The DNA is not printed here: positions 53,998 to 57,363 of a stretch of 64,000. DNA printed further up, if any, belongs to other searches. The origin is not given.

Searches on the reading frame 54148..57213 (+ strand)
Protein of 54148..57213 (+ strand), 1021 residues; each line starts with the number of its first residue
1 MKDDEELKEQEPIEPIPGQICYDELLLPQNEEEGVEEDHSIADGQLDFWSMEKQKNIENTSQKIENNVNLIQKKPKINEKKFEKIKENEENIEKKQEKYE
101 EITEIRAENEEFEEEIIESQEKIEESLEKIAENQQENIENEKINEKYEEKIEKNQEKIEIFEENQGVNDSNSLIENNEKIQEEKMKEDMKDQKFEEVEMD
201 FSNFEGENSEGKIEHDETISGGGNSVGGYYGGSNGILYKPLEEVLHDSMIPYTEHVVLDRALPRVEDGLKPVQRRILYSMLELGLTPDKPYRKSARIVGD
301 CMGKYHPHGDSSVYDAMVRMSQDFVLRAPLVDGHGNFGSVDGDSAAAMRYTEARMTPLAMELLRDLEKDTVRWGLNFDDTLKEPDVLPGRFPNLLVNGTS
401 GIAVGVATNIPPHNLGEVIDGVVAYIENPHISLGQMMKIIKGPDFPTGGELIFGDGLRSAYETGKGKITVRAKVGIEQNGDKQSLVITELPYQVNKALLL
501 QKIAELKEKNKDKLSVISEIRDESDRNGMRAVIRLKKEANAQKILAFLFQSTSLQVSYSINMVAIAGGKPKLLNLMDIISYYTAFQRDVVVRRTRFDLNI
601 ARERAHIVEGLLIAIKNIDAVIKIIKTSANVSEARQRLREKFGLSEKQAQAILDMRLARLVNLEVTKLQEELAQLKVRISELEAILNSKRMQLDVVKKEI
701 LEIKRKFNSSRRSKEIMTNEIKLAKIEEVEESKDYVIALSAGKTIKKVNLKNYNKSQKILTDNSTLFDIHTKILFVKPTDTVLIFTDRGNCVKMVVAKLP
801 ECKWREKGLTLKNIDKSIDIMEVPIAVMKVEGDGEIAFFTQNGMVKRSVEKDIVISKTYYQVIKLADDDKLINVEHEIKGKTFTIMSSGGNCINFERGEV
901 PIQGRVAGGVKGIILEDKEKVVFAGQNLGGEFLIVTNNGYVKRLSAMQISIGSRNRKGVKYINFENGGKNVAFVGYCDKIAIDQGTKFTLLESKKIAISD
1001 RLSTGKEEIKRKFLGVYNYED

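Call 61: search_protein_families(library=pfam, proteins=[window:54148-57213:+], max_evalue=0.001)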
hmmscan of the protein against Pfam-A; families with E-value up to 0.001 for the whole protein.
window:54148-57213:+ (1021 aa): 2 families
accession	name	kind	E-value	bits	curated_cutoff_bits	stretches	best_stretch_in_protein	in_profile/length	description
PF00521.26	DNA_topoisoIV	-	3.9e-161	537.2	31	1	260-700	1-431/432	DNA gyrase/topoisomerase IV, subunit A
PF03989.18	DNA_gyraseA_C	-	2.6e-25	88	27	3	931-972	2-43/48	DNA gyrase C-terminal domain, beta-propeller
